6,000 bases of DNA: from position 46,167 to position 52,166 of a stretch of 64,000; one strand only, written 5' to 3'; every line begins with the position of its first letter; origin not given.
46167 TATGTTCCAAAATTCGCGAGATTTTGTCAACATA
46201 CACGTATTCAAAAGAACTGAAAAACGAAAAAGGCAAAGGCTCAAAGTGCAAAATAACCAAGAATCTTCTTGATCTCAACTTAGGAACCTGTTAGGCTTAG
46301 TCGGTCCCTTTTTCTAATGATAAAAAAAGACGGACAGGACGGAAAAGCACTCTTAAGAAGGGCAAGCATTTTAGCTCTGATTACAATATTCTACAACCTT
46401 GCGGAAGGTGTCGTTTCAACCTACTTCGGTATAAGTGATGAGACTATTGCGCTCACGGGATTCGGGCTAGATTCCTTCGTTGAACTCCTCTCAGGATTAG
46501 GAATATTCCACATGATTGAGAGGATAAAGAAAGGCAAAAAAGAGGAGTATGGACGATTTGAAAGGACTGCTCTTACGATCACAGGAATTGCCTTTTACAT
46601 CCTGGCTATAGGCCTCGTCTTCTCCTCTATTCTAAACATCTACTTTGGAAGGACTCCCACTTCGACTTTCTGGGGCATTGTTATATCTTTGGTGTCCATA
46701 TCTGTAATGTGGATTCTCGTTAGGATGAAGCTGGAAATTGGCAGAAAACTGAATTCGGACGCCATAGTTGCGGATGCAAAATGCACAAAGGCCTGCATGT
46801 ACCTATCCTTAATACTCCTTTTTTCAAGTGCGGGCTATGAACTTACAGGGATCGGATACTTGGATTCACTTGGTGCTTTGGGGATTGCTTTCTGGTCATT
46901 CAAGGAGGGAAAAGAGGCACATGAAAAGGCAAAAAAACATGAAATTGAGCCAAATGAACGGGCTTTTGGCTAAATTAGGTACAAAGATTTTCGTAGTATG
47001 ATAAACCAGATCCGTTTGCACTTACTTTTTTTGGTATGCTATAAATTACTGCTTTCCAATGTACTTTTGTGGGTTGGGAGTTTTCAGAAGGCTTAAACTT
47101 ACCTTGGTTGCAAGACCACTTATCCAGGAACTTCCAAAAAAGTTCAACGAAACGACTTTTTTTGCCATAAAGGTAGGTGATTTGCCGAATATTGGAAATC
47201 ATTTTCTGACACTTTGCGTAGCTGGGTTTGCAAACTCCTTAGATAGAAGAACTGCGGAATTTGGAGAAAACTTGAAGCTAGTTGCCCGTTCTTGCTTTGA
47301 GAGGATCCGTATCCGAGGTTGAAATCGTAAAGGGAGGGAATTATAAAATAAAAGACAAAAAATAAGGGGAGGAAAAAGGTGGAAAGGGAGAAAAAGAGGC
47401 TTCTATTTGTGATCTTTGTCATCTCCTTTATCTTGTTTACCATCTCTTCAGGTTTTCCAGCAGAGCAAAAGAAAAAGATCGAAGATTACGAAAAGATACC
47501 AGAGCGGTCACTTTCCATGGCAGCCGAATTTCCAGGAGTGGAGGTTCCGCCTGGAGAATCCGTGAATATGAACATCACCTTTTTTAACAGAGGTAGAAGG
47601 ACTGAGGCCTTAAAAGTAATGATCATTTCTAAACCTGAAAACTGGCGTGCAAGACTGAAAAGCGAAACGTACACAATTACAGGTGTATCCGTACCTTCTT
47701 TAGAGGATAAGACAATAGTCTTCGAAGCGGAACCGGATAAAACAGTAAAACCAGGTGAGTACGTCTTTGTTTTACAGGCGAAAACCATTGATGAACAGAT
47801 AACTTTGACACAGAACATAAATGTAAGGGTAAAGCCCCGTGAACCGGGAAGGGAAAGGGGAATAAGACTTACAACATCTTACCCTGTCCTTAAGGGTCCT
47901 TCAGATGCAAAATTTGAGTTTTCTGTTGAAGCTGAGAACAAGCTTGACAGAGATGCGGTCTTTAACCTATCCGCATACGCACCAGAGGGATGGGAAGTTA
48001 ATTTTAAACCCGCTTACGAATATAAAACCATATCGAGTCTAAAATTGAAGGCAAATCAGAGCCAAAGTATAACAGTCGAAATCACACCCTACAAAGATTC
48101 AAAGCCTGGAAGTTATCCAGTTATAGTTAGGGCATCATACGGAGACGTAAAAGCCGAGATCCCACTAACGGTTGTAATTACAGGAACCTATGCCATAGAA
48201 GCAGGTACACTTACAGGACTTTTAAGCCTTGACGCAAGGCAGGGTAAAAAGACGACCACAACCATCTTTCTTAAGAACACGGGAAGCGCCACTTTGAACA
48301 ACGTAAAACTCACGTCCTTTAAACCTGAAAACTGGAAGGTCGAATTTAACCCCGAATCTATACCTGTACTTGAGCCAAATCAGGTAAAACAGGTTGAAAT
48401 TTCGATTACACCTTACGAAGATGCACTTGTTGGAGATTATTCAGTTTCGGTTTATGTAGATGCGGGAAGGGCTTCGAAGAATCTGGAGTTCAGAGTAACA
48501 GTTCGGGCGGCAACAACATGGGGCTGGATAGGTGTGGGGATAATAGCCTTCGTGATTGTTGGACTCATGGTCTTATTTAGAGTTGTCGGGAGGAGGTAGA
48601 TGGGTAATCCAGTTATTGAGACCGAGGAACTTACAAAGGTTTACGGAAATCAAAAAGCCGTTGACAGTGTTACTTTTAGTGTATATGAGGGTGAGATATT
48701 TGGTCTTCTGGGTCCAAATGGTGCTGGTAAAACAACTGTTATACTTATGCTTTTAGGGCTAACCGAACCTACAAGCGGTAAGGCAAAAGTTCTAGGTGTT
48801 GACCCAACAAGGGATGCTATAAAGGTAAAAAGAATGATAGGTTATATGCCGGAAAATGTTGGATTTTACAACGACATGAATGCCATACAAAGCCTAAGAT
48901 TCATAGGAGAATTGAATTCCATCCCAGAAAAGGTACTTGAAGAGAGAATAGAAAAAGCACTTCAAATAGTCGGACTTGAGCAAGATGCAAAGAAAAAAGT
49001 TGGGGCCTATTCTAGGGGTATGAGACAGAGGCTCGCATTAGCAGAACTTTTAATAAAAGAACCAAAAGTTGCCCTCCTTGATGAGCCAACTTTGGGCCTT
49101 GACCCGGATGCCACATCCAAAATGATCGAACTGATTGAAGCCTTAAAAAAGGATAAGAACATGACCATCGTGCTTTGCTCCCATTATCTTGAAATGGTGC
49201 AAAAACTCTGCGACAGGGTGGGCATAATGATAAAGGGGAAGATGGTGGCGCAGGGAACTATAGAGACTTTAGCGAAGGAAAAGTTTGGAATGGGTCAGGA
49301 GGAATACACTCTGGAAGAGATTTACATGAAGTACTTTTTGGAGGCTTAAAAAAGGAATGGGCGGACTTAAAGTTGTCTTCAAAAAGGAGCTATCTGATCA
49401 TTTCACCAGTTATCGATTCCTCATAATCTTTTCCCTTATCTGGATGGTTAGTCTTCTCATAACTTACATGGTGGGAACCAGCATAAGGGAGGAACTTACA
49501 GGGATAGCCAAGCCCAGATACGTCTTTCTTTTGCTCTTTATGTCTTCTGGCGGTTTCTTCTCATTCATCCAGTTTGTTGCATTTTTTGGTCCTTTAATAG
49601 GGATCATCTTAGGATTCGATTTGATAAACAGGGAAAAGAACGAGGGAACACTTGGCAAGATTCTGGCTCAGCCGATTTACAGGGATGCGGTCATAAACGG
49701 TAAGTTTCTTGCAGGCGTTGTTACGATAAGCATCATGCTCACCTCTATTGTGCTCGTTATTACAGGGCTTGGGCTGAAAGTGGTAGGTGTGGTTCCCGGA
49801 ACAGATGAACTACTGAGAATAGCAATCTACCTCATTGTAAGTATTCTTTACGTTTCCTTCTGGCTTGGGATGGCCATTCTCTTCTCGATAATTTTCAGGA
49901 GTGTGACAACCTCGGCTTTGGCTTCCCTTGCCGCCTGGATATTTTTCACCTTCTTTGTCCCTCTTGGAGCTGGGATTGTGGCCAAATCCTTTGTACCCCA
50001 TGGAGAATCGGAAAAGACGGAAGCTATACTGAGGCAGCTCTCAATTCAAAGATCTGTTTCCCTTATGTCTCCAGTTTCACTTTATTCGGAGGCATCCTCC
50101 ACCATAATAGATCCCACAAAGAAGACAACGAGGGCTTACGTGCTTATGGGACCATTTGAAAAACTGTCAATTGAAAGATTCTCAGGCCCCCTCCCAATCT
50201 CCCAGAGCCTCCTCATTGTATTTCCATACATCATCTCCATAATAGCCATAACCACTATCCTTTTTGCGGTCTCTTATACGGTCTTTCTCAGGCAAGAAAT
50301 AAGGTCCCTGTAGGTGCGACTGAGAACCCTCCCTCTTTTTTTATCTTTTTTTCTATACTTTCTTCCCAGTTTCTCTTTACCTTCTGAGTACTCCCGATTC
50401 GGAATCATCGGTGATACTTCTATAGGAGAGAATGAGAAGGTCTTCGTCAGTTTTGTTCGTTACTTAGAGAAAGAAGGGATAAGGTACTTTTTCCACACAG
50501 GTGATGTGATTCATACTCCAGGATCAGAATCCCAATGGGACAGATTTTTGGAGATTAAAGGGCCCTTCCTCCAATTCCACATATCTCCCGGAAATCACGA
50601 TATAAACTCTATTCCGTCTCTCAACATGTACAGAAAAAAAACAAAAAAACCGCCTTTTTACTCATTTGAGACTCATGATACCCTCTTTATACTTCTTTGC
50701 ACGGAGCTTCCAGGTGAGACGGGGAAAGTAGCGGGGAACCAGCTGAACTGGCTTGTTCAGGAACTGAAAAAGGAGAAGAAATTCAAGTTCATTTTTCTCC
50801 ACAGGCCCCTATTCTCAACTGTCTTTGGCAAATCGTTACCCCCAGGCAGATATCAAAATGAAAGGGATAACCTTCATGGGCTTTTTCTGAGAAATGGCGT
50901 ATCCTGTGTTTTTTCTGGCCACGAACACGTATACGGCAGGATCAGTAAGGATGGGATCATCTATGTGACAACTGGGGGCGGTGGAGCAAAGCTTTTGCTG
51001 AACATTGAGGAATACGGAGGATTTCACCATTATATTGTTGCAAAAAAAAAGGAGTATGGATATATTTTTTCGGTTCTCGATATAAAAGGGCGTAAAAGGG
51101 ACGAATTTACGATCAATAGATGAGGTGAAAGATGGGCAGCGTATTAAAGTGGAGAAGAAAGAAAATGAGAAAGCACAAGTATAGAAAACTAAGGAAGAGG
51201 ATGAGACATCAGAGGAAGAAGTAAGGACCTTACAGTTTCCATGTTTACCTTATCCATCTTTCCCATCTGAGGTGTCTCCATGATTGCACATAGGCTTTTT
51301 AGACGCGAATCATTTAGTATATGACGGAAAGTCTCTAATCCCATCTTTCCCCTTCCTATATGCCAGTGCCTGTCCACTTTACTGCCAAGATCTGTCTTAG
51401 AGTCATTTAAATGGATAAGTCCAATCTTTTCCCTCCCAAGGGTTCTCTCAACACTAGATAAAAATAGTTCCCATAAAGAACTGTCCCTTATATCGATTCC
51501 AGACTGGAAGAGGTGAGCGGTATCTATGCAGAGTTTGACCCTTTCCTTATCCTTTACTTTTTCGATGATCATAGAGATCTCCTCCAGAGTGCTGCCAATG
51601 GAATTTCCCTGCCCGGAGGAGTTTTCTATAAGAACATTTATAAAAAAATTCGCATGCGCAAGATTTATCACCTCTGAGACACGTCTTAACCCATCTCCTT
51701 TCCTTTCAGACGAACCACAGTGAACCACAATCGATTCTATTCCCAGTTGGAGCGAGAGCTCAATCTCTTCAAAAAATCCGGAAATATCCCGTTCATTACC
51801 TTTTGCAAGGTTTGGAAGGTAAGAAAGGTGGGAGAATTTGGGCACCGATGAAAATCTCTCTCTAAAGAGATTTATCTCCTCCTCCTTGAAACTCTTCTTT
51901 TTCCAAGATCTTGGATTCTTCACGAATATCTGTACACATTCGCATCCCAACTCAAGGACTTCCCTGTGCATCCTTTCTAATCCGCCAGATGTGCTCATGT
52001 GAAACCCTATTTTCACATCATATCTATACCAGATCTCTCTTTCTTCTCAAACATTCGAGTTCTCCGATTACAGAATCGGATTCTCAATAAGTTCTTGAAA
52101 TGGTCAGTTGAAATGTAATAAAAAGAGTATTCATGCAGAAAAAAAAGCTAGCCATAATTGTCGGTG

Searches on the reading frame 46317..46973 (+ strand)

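Call 72: search_protein_families(library=pfam, proteins=[window:46317-46973:+], max_evalue=0.00001)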
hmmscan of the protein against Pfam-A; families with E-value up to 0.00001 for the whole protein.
window:46317-46973:+ (218 aa): 1 family
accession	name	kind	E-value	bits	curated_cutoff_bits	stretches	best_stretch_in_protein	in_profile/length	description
PF01545.26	Cation_efflux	-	1.4e-10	41.7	26.6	1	22-198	3-186/198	Cation efflux family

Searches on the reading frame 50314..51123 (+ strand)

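Call 72: search_protein_families(library=pfam, proteins=[window:50314-51123:+], max_evalue=0.00001)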
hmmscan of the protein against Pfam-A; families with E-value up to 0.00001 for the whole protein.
window:50314-51123:+ (269 aa): 2 families
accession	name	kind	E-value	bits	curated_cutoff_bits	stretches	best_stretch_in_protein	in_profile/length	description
PF00149.33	Metallophos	-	1.6e-14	55.2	21.5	1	28-207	2-191/191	Calcineurin-like phosphoesterase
PF12850.12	Metallophos_2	-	2.6e-06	28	27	1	29-222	3-134/154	Calcineurin-like phosphoesterase superfamily domain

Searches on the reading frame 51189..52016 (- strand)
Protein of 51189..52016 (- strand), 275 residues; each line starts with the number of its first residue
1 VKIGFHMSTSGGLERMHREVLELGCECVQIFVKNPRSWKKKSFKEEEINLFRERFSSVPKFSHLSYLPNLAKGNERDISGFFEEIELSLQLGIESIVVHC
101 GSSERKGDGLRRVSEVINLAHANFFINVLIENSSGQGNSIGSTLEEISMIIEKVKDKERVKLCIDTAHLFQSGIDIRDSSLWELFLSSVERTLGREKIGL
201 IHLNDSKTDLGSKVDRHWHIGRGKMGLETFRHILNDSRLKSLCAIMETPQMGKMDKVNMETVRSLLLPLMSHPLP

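Call 72: search_protein_families(library=pfam, proteins=[window:51189-52016:-], max_evalue=0.00001)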
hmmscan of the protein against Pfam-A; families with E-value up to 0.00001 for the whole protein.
window:51189-52016:- (275 aa): 1 family
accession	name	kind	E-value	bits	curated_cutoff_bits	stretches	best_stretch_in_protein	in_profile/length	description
PF01261.30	AP_endonuc_2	-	3.9e-36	125.4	31.1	1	19-252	3-233/249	Xylose isomerase-like TIM barrel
